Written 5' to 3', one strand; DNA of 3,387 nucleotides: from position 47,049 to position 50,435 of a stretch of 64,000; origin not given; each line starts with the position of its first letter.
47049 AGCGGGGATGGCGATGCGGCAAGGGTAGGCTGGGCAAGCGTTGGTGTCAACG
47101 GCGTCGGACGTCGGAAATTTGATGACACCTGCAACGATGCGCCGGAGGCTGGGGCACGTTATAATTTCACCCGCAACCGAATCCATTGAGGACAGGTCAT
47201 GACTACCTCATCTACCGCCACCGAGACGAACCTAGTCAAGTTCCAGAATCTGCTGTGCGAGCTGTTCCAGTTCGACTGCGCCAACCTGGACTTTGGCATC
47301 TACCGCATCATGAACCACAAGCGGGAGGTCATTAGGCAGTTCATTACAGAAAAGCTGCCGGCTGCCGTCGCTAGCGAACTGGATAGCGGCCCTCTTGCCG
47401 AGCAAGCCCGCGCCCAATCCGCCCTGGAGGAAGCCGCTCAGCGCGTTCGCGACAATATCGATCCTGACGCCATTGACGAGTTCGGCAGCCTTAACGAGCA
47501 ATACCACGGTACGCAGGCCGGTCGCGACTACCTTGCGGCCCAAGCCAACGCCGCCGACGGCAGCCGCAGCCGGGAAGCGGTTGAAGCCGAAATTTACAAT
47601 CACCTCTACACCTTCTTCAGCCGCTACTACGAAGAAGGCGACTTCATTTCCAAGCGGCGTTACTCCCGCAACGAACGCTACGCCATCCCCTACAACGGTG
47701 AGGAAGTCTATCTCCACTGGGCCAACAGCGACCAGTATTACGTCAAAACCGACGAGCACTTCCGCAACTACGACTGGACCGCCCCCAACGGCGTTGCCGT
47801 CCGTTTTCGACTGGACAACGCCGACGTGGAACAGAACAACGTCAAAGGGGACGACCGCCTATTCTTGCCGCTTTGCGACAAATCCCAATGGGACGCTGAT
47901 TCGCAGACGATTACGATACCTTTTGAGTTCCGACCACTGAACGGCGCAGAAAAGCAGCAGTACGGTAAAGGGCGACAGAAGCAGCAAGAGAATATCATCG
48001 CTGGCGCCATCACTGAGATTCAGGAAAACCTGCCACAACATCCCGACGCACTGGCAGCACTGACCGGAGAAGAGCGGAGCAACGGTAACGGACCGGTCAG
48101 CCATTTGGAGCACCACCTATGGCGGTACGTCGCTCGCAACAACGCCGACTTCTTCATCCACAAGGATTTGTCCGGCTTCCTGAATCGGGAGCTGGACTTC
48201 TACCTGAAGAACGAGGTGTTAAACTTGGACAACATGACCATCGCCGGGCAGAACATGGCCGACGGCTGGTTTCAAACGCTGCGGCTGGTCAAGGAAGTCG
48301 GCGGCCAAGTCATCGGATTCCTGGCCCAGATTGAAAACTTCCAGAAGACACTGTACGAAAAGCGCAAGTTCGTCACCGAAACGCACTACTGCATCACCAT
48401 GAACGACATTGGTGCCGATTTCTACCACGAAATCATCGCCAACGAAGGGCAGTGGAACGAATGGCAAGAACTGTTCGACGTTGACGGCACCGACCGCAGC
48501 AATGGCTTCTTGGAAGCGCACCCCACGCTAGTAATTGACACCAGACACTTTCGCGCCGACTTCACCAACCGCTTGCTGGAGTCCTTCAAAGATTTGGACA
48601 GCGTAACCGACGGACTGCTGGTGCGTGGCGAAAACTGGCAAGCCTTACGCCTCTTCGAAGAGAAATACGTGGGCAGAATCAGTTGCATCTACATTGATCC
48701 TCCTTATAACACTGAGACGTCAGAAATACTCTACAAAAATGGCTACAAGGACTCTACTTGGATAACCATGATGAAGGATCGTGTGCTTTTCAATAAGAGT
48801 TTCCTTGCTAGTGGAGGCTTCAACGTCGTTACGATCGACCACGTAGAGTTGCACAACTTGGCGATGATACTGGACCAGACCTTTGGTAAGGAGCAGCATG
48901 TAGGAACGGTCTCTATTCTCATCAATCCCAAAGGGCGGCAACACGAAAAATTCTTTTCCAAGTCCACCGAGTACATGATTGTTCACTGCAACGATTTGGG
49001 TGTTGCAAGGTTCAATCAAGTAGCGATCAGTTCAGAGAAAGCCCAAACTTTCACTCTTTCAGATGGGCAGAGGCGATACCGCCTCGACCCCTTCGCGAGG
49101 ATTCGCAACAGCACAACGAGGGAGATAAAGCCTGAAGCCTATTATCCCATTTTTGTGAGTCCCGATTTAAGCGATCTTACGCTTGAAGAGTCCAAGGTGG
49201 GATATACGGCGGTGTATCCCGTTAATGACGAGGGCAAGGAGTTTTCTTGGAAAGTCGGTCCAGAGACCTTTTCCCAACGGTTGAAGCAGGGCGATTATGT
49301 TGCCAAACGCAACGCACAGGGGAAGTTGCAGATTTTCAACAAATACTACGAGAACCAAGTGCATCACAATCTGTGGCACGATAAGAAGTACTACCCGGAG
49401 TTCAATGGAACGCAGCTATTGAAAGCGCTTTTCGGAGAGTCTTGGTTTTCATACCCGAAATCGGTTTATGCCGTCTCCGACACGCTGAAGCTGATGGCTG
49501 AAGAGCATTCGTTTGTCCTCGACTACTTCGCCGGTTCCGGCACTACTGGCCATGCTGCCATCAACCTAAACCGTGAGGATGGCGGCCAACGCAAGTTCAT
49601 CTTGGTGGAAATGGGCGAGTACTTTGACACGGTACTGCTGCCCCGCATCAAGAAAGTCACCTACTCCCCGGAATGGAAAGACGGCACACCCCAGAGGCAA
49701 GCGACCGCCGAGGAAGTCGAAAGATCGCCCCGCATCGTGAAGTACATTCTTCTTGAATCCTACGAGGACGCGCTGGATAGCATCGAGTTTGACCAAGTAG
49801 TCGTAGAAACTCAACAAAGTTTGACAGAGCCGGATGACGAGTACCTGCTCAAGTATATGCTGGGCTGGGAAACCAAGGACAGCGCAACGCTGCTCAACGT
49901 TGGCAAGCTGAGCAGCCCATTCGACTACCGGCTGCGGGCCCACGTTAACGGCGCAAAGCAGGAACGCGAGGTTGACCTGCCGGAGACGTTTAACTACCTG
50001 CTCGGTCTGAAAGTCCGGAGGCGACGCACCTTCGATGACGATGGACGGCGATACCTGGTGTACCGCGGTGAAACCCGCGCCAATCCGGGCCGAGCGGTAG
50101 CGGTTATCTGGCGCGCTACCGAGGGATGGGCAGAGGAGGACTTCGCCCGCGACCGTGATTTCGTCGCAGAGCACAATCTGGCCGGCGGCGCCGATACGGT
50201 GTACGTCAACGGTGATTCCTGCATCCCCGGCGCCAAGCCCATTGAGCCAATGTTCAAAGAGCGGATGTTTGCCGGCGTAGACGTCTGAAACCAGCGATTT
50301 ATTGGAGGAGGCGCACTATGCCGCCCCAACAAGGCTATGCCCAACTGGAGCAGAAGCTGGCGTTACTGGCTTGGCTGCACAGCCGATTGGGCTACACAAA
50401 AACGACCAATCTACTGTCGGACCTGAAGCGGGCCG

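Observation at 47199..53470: Low-GC island with an oversized Type III-like Mod/Res pair carrying unassigned extra domains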

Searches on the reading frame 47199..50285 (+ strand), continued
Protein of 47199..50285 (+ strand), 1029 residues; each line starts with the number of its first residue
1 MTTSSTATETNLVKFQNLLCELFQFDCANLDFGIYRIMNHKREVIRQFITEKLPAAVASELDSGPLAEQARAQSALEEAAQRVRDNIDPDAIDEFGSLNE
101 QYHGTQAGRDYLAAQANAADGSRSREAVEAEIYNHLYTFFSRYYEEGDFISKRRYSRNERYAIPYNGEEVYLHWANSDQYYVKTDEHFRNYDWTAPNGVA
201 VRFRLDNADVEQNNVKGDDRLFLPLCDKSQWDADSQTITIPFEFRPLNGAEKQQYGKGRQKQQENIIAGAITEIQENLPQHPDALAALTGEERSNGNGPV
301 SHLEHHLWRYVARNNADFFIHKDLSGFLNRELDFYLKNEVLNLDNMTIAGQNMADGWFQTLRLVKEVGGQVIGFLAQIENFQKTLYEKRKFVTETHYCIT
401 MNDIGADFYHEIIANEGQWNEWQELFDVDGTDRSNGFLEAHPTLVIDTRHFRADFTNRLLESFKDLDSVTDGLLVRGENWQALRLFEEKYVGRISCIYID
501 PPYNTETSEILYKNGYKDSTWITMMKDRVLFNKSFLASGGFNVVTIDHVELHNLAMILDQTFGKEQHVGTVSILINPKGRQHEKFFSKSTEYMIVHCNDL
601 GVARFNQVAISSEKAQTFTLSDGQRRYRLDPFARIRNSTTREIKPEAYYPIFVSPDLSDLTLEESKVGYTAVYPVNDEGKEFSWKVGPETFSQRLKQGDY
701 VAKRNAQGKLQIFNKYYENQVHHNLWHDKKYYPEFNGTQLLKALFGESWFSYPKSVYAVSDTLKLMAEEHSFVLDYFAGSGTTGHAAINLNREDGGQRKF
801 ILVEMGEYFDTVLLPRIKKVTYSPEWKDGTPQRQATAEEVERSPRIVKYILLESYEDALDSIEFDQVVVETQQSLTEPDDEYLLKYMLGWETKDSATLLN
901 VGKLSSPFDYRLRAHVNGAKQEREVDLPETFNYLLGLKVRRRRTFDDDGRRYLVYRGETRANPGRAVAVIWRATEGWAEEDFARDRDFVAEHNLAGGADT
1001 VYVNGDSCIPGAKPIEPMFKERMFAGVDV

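Call 31: find_related_loci(query=A1, collection=genome_contigs, flank=6000)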
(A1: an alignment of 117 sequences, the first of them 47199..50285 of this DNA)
Query A1 (1029 aa) in genome_contigs; peptide patterns used: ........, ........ (x = any residue, [..] = any of these).
600 stretches matched a pattern (row limit reached: there are more); 580 encode a relative of the query (tblastn E <= 1e-3); the best 80 are kept; 80 distinct loci.
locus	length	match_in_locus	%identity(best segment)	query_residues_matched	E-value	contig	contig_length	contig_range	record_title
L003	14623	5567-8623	59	1-1027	0e+0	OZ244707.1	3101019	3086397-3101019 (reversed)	MAG: Dehalococcoidia bacterium isolate ff215481-6181-4eb5-bab1-de6adcd508a5 genome assembly, chromosome: 1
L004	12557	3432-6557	59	1-1029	0e+0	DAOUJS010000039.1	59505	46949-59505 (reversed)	MAG TPA_asm: Dehalococcoidia bacterium isolate S34_277 k113_1436030, whole genome shotgun sequence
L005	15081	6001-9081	57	1-1028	0e+0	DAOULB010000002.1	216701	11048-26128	MAG TPA_asm: Dehalococcoidia bacterium isolate S8_378 4588, whole genome shotgun sequence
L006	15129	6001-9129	54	1-1029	0e+0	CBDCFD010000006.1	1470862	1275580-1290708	MAG: Dehalococcoidia bacterium isolate 00984b42-5fdc-41aa-b48b-cfc3a05d4d85 genome assembly, contig: contig_6, whole gen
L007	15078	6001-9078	55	1-1027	0e+0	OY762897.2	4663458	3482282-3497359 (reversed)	MAG: Candidatus Binatia bacterium isolate 08c4157d-86a7-49cc-8b26-f3076a3ae996 genome assembly, chromosome: 1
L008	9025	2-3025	55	26-1029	0e+0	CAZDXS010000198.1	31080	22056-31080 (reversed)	MAG TPA_asm: uncultured Enterobacteriaceae bacterium isolate SRP338948_co1_110 genome assembly, contig: k141_322290, who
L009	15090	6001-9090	55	3-1028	0e+0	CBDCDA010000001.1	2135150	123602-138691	MAG: uncultured Candidatus Entotheonella sp. isolate cfaa4de9-a9c6-4b59-82e3-79f4103bd15e genome assembly, contig: conti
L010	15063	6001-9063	54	14-1025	0e+0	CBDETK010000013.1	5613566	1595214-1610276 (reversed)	MAG: Candidatus Latescibacterota bacterium isolate f082a9f0-9724-465d-94e5-cd8c9e52f731 genome assembly, contig: contig_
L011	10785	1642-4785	53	14-1028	0e+0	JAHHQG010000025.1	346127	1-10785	MAG: Clostridiales bacterium isolate RBS10-35 bin35_contig25, whole genome shotgun sequence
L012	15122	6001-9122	54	1-1027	0e+0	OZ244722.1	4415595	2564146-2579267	MAG: Dehalococcoidia bacterium isolate b077b08e-e145-448e-a96a-cce4e44968b6 genome assembly, chromosome: 1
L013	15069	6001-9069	55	1-1029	0e+0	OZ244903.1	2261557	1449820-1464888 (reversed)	MAG: Dehalococcoidia bacterium isolate b514a8d4-b2f7-4557-a024-de9a677f1d99 genome assembly, chromosome: 1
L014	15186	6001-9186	53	1-1029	0e+0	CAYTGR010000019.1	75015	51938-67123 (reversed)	MAG TPA_asm: uncultured Anaerolineales bacterium isolate binchicken_co20_429 genome assembly, contig: NODE_898_length_75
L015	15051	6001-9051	51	12-1025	0e+0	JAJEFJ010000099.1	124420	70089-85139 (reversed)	MAG: Candidatus Latescibacterota bacterium isolate p16x43bins.30 k141_827265, whole genome shotgun sequence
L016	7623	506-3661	52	4-1025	0e+0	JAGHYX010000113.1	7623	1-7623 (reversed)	MAG: Chloroflexota bacterium isolate 629B.23 NODE_1949_length_7623_cov_7.589720, whole genome shotgun sequence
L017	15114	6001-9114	57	1-1027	0e+0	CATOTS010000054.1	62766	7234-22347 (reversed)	MAG: uncultured Caldilineaceae bacterium isolate 89edc99b-a254-4a58-8b99-7cf6359c985e genome assembly, contig: contig_54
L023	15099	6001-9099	50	14-1029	0e+0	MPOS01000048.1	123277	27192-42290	MAG: Deltaproteobacteria bacterium Phox-21 k99_23748, whole genome shotgun sequence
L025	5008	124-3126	51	14-1029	0e+0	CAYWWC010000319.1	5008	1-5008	MAG TPA_asm: uncultured Anaerolineae bacterium isolate SRP077602_co7_465 genome assembly, contig: NODE_64328_length_5008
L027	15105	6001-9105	50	4-1029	0e+0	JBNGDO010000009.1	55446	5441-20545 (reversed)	MAG: Anaerolineae bacterium isolate E05-031 bin70.fa-9, whole genome shotgun sequence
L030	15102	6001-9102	50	11-1029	0e+0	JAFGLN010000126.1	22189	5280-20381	MAG: Deltaproteobacteria bacterium isolate Zod_Metabat.402 k87_14958370, whole genome shotgun sequence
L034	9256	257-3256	49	14-1029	0e+0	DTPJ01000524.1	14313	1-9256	MAG TPA_asm: Candidatus Poribacteria bacterium isolate SpSt-970 Ga0123519_10009862, whole genome shotgun sequence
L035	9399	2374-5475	48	14-1029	0e+0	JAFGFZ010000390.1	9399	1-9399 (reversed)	MAG: Pirellulales bacterium isolate Zod_Metabat.1355 k87_7012239, whole genome shotgun sequence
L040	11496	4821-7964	49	5-1029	0e+0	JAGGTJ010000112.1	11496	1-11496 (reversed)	MAG: Deltaproteobacteria bacterium isolate AUK045 PB_MANV_045_c_000000000314, whole genome shotgun sequence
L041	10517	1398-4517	49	11-1029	0e+0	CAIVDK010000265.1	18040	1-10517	MAG: uncultured delta proteobacterium isolate Loclat_bin-13126 genome assembly, contig: bin-13126:265/473, whole genome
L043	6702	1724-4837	49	13-1029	0e+0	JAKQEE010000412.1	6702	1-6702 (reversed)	MAG: Pseudomonadota bacterium isolate USDE_maxbin.087_sub k141_978813, whole genome shotgun sequence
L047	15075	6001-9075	49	11-1029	0e+0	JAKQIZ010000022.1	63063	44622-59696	MAG: Deltaproteobacteria bacterium isolate USDV_maxbin.029 k141_619762, whole genome shotgun sequence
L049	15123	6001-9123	58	1-1029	0e+0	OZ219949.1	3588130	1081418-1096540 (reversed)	MAG: Dehalococcoidia bacterium isolate 99137651-b1e7-4859-9a90-ab3a7f48d20f genome assembly, chromosome: 5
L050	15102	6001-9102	47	7-1029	0e+0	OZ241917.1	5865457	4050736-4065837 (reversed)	MAG: Candidatus Latescibacterota bacterium isolate 5e8d6608-c5e3-4027-8d72-793febe4c990 genome assembly, chromosome: 1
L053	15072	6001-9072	47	10-1029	0e+0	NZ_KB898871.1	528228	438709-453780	Thioalkalivibrio sp. ALMg11 D578DRAFT_scaffold00001.1, whole genome shotgun sequence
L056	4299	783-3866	46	14-1029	0e+0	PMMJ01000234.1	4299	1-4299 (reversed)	MAG: Acidobacteriaceae bacterium isolate fen_85 73.20100900_E1D.30_contig_70440, whole genome shotgun sequence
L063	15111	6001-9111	48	11-1029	0e+0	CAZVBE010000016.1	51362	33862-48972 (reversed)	MAG TPA_asm: uncultured Clostridium sp. isolate SRP241341_co1_274 genome assembly, contig: NODE_806_length_51362_cov_55.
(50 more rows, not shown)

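Call 48: predict_structure(alignment_id=A1)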
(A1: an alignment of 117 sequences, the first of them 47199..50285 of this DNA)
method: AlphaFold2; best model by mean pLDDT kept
length: 1029 residues; sequences in the alignment: 117
mean_pLDDT: 75.8   pTM: 0.67
mean pLDDT of the five models: 75.8, 74.5, 73.8, 73.5, 69.1
residues with pLDDT >= 90: 217; 70-90: 512; 50-70: 151; < 50: 149
segments of 3 or more residues with pLDDT < 50: 1-8, 26-33, 145-186, 215-217, 319-321, 344-351, 509-516, 580-588, 606-616, 807-811, 865-897, 1026-1029
pLDDT, mean of each block of 10 residues (from residue 1): 39 81 52 52 72 83 77 83 87 84 88 76 74 86 50 36 40 38 52 83 72 55 88 90 85 74 87 84 87 68 84 60 69 78 51 67 86 73 65 92 96 97 91 94 96 93 90 81 84 90 59 47 77 89 83 87 85 68 46 87 55 52 80 74 84 95 90 88 87 88 89 79 70 83 79 79 80 75 73 82 64 81 89 90 90 61 43 36 41 48 82 59 83 92 89 93 92 89 90 91 88 87 58
secondary structure, 60 per line:
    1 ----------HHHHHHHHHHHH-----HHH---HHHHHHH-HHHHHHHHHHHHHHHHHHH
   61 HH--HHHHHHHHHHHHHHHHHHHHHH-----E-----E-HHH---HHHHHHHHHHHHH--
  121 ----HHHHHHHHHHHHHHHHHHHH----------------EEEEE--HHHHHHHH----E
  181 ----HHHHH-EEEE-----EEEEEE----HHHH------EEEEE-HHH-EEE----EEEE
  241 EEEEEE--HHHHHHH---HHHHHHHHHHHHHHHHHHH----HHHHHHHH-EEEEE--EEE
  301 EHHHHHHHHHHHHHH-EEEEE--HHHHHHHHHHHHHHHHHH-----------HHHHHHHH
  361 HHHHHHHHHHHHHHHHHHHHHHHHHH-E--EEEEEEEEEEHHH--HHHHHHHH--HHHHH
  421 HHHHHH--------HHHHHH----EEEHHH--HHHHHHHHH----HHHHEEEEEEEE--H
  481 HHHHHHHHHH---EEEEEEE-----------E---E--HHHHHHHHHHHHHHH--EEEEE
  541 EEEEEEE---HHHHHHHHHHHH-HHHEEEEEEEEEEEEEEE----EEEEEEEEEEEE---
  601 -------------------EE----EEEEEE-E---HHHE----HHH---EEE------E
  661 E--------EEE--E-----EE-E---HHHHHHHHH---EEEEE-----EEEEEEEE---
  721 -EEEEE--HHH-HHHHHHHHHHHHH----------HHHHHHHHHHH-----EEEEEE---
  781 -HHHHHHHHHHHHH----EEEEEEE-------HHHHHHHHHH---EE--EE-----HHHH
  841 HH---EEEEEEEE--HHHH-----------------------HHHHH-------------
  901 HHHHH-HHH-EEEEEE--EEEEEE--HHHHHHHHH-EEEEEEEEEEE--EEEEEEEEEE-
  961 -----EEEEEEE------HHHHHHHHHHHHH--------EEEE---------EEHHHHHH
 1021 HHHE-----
elements in order (helices of 4 or more, strands of 3 or more residues): H11-22 H34-40 H42-62 H65-86 H106-118 H125-144 E161-165 H168-175 H185-189 E191-194 E200-205 H210-213 E220-224 E230-232 E237-246 H249-255 H259-277 H282-289 E291-295 E298-301 H302-315 E317-321 H324-341 H353-386 E391-400 H406-413 H416-426 H435-440 E445-447 H453-461 H466-469 E470-477 H480-490 E494-500 H519-533 E536-547 H551-562 E567-581 E586-597 E626-631 E651-653 E670-672 H688-696 E700-704 E710-717 E722-726 H733-745 H756-766 E772-777 H782-794 E799-805 H813-822 H837-842 E846-853 H856-859 H883-887 H901-905 E911-916 E919-924 H927-935 E937-947 E950-959 E966-972 H979-991 E1000-1003 H1015-1023

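Call 51: fold_search(model_id=the predicted structure, library=pdb)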
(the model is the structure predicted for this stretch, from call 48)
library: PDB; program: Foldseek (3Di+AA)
matches with E <= 10: 777; with E <= 0.001: 46
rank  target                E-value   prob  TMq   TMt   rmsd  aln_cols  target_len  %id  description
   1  6k0w_A                1.6e-18  1.00  0.23  0.43  15.3       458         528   20  DNA methyltransferase in complex with sinefungin (released 2019-12-11)
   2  6k0w_B                3.0e-17  1.00  0.26  0.51  16.1       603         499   17  DNA methyltransferase in complex with sinefungin (released 2019-12-11)
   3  4zcf_B                6.7e-17  1.00  0.26  0.40  21.0       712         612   17  Structural basis of asymmetric DNA methylation and ATP-triggered long-range diffusion by EcoP15I (released 2015-07-29)
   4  4zcf_A                2.4e-16  1.00  0.27  0.42  21.9       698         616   16  Structural basis of asymmetric DNA methylation and ATP-triggered long-range diffusion by EcoP15I (released 2015-07-29)
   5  6k0w_C                3.3e-15  1.00  0.25  0.56  10.4       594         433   16  DNA methyltransferase in complex with sinefungin (released 2019-12-11)
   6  7dsu_B                1.2e-14  1.00  0.23  0.53  11.2       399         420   19  Structure of Mod subunit of the Type III restriction-modification enzyme Mbo45V (released 2022-01-05)
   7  7dsu_A                1.6e-14  1.00  0.23  0.54   9.0       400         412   19  Structure of Mod subunit of the Type III restriction-modification enzyme Mbo45V (released 2022-01-05)
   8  6k0w_D                5.2e-14  1.00  0.22  0.51   9.5       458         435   18  DNA methyltransferase in complex with sinefungin (released 2019-12-11)
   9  6pbd_A                1.9e-07  1.00  0.18  0.49   9.6       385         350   13  DNA N6-Adenine Methyltransferase CcrM In Complex with Double-Stranded DNA Oligonucleotide Containing Its Recognition S (released 2019-10-23)
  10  6pbd_B                3.0e-07  1.00  0.16  0.47   8.8       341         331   13  DNA N6-Adenine Methyltransferase CcrM In Complex with Double-Stranded DNA Oligonucleotide Containing Its Recognition S (released 2019-10-23)
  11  1nw6                  5.4e-07  1.00  0.18  0.59   9.6       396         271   15  Structure of the beta class N6-adenine DNA methyltransferase RsrI bound to sinefungin (released 2003-07-29)
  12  1eg2                  6.0e-07  1.00  0.17  0.57   9.7       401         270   14  CRYSTAL STRUCTURE OF RHODOBACTER SPHEROIDES (N6 ADENOSINE) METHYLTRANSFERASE (M.RSRI) (released 2000-10-18)
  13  5hfj_A                1.2e-06  1.00  0.16  0.69   9.1       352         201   13  crystal structure of M1.HpyAVI-SAM complex (released 2016-11-16)
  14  5hfj_G                1.6e-06  1.00  0.15  0.70   7.9       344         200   13  crystal structure of M1.HpyAVI-SAM complex (released 2016-11-16)
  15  1g60_B                1.7e-06  1.00  0.14  0.59   9.2       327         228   13  Crystal Structure of Methyltransferase MboIIa (Moraxella bovis) (released 2002-05-01)
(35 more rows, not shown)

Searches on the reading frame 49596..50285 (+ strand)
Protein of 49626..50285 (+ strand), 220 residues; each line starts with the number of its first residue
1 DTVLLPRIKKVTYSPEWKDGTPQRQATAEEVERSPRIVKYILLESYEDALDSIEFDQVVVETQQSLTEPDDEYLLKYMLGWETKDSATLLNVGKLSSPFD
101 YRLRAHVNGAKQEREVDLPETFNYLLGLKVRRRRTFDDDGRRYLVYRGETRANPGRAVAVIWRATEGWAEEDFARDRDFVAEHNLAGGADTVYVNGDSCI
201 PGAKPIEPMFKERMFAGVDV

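Call 44: search_protein_families(library=pfam, proteins=[window:49626-50285:+], max_evalue=10)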
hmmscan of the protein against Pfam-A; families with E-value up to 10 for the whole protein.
window:49626-50285:+ (220 aa): 3 families
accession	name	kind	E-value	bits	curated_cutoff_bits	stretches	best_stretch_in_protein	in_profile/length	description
PF19809.4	DUF6292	-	0.011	16.5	27.1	1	141-180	25-65/88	Family of unknown function (DUF6292)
PF05223.17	MecA_N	-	0.051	14.3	22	1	37-85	33-81/117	NTF2-like N-terminal transpeptidase domain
PF19673.4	DUF6176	-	0.1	13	27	1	44-82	27-65/109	Family of unknown function (DUF6176)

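Call 75: search_solved_structures(query=A4, max_evalue=10)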
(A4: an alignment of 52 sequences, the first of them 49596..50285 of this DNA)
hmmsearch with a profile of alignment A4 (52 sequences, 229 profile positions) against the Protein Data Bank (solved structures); distinct sequences matched with E-value up to 10: 4.
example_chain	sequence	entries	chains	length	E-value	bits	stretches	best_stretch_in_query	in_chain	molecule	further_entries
3ig4_A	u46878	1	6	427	0.087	15.6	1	41-81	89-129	Xaa-pro aminopeptidase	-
7wi7_A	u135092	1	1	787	0.37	13.5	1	39-82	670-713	DNA helicase MCM8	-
8s91_A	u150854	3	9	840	0.4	13.4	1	39-82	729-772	DNA helicase MCM8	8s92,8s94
7jil_S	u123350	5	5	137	1.2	11.8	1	56-106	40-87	50S ribosomal protein L22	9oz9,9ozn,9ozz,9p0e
